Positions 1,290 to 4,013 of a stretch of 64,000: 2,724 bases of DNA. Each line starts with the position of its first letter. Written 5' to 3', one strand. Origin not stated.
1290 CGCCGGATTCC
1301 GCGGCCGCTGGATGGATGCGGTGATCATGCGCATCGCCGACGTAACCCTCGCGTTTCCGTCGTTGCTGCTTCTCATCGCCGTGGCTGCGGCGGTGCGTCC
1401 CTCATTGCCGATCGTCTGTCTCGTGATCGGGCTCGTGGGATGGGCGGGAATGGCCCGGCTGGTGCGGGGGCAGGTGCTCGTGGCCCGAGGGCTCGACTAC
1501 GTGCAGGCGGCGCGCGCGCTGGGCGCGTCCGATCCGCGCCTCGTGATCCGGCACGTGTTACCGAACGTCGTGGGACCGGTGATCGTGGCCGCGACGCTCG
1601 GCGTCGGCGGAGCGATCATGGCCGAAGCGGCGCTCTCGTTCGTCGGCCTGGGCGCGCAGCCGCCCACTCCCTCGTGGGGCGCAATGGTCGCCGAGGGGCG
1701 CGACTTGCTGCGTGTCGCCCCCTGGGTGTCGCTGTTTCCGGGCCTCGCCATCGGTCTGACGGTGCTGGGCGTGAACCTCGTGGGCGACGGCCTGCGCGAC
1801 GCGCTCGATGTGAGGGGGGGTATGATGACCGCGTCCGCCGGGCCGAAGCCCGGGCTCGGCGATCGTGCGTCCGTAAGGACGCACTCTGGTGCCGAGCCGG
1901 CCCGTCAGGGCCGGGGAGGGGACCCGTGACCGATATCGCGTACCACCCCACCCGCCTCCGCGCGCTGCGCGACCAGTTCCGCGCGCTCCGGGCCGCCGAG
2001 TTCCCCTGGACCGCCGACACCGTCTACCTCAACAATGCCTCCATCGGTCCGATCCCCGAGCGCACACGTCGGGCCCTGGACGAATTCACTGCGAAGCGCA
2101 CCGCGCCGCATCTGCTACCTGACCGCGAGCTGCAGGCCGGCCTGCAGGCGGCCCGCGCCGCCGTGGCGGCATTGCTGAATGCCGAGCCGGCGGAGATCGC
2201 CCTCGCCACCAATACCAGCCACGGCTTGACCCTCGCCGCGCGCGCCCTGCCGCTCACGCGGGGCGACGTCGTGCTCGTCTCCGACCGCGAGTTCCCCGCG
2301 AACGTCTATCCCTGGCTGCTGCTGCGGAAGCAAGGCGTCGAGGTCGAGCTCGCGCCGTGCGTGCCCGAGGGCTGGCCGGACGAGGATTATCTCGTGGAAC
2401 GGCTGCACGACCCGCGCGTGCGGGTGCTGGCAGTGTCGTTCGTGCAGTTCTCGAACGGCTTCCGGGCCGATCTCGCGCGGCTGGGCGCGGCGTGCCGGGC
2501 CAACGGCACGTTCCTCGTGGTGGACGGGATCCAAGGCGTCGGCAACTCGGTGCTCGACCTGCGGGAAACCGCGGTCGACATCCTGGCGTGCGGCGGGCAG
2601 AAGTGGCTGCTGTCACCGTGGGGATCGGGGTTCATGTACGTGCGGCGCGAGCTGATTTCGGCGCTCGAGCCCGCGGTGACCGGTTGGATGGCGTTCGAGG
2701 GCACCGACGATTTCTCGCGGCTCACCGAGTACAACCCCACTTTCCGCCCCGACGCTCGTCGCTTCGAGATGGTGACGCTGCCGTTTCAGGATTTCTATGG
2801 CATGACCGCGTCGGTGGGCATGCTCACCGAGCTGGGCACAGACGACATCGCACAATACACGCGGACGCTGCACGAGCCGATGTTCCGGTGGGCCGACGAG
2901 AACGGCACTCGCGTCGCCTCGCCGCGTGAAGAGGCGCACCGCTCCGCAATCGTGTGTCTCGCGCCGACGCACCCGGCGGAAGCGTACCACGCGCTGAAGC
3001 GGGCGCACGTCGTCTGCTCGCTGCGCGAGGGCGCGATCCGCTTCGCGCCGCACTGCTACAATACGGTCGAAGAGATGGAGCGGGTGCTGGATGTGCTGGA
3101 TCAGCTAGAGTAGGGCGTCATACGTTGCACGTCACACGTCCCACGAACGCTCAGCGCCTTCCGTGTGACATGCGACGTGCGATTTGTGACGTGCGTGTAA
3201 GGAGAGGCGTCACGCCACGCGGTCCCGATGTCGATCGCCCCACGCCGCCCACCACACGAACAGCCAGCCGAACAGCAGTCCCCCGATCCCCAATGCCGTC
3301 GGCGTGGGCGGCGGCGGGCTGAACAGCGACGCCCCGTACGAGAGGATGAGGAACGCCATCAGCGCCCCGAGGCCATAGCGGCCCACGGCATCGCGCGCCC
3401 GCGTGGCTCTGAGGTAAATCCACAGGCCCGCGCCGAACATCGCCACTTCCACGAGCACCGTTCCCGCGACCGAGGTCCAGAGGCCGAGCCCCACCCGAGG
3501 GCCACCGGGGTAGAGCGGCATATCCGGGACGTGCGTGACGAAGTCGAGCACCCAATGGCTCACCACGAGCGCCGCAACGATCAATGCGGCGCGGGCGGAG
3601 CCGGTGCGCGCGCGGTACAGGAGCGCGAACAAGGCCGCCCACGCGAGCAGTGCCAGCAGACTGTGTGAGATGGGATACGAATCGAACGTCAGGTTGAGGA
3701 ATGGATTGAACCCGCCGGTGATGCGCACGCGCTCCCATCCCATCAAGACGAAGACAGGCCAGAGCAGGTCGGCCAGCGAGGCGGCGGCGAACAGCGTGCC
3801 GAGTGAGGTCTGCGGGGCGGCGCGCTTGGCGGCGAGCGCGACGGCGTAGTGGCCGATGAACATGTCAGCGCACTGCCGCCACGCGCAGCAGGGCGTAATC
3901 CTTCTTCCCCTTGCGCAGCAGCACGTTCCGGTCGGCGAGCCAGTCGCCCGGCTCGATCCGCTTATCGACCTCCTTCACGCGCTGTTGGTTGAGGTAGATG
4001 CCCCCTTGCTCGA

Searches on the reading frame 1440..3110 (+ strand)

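Call 44: search_protein_families(library=pfam, proteins=[window:1440-3110:+], max_evalue=0.001)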
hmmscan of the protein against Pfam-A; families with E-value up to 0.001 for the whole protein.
window:1440-3110:+ (557 aa): 2 families
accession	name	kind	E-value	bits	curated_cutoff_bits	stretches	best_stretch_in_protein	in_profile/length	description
PF00266.25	Aminotran_5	-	1.1e-40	140.2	21.5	1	195-525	1-334/371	Aminotransferase class-V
PF22580.2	KYNU_C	-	1.1e-07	32.2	27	1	474-553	9-90/90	Kynureninase C-terminal domain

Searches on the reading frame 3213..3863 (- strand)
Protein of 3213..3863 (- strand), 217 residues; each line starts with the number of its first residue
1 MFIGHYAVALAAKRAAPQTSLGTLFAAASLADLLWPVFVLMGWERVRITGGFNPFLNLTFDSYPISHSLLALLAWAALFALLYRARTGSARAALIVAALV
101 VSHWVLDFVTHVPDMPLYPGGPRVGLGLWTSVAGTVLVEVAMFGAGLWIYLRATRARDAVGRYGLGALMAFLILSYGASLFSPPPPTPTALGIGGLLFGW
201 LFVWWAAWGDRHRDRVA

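Call 44: search_protein_families(library=pfam, proteins=[window:3213-3863:-], max_evalue=0.001)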
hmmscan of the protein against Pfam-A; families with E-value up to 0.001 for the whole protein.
window:3213-3863:- (217 aa): 1 family
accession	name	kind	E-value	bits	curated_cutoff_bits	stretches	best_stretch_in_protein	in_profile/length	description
PF04307.19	YdjM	-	9.1e-07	29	29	1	5-178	11-168/176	YdjM inner membrane protein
